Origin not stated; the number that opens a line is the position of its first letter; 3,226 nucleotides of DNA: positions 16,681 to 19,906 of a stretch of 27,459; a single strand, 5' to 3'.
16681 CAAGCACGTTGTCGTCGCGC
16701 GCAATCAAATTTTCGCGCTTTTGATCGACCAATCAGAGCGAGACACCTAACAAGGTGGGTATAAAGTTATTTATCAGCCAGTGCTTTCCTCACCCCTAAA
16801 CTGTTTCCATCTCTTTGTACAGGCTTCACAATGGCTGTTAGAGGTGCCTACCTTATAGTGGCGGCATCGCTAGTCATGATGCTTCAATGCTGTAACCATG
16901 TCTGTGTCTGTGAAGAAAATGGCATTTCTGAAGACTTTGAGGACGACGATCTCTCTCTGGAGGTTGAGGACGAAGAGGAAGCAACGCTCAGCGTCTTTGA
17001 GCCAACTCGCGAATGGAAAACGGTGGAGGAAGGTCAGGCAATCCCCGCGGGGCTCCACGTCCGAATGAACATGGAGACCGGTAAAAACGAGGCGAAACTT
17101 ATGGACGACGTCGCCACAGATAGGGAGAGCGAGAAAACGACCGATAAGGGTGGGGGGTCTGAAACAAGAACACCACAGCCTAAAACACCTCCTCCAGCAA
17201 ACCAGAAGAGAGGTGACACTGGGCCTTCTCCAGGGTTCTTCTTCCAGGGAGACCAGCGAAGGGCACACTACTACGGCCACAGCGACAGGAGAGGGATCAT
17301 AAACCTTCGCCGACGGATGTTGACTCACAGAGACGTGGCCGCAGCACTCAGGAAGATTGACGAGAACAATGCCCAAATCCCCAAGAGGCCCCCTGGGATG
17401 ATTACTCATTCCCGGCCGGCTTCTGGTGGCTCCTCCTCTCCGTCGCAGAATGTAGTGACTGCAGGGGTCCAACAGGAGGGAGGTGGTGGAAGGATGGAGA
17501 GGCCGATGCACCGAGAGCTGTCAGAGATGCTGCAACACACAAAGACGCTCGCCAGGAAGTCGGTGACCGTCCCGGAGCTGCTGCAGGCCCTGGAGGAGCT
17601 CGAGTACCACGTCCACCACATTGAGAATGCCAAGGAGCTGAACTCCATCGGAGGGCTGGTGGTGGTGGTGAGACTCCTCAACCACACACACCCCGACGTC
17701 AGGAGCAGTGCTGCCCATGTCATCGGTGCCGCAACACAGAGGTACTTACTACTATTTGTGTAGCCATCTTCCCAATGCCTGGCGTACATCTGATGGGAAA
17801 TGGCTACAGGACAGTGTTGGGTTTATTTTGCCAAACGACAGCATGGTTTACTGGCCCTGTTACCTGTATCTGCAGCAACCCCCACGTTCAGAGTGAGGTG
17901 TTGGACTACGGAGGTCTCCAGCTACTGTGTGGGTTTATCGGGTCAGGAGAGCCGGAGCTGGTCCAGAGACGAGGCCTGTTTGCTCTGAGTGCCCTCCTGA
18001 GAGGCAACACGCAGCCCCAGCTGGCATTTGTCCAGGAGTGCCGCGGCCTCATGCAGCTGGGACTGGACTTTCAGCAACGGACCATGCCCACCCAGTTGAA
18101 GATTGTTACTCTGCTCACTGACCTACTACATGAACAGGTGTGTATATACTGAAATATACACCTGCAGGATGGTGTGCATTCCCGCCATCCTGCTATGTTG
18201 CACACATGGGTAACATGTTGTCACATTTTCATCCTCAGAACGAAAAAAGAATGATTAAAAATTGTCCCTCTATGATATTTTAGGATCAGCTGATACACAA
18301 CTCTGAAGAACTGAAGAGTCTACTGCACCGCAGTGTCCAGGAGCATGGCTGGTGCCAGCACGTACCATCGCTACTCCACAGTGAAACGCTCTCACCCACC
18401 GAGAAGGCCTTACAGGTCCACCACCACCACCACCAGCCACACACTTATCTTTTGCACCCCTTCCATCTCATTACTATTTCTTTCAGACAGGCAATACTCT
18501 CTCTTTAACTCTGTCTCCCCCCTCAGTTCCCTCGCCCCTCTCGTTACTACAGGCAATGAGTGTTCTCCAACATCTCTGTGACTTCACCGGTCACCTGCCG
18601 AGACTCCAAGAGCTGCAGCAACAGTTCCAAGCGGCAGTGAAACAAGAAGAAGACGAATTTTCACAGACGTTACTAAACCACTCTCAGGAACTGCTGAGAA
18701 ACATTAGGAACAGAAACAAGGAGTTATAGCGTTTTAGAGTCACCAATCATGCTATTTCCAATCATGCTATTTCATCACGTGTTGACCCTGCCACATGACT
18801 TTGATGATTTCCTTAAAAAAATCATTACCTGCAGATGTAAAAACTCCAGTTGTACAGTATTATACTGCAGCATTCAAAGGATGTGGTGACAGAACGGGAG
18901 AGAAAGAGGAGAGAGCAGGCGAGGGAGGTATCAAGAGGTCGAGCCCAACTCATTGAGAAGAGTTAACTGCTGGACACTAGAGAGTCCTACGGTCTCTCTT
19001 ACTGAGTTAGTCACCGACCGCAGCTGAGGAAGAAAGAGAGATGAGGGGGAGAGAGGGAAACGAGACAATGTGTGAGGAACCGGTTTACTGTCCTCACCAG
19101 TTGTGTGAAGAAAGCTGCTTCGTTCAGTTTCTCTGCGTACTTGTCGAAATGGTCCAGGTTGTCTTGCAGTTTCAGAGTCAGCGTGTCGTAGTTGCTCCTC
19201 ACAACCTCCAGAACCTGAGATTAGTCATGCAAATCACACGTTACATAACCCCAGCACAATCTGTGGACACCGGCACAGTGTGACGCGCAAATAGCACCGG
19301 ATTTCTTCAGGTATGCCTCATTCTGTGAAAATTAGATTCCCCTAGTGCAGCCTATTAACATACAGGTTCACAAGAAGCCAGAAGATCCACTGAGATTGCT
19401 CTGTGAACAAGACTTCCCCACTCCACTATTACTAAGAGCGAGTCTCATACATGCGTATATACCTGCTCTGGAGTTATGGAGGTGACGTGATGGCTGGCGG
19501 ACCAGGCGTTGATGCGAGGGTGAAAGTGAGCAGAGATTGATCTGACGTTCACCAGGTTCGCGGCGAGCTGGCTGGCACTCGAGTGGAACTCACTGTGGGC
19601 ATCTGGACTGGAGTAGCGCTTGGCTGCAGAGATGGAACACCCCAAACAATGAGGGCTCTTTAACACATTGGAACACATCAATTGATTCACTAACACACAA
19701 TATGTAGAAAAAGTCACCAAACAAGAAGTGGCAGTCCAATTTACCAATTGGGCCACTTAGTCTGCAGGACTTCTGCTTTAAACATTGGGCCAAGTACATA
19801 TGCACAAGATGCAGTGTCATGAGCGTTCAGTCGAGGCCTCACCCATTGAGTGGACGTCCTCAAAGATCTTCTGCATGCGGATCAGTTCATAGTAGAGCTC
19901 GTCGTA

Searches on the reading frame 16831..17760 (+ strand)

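Call 81: search_protein_families(library=pfam, proteins=[window:16831-17760:+], max_evalue=0.01)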
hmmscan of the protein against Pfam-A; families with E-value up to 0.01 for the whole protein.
window:16831-17760:+ (310 aa): 2 families
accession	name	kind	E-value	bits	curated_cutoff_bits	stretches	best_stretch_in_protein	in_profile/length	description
PF08609.16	Fes1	-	0.003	18.9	22.3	0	228-270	47-89/89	Nucleotide exchange factor Fes1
PF02985.28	HEAT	-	0.0086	16.7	23.5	0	279-300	5-26/31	HEAT repeat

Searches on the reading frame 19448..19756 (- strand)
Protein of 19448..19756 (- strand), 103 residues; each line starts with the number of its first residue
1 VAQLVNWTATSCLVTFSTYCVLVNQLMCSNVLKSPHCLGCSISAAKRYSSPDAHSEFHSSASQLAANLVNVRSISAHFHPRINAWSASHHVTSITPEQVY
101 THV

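Call 81: search_protein_families(library=pfam, proteins=[window:19448-19756:-], max_evalue=0.01)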
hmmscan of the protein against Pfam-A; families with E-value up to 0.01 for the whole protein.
window:19448-19756:- (103 aa): 1 family
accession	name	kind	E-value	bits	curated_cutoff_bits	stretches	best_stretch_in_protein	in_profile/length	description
PF08427.15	ARMH3_C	-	3.9e-07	30.5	27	1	48-100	135-184/231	Armadillo-like helical domain-containing protein 3, C-terminal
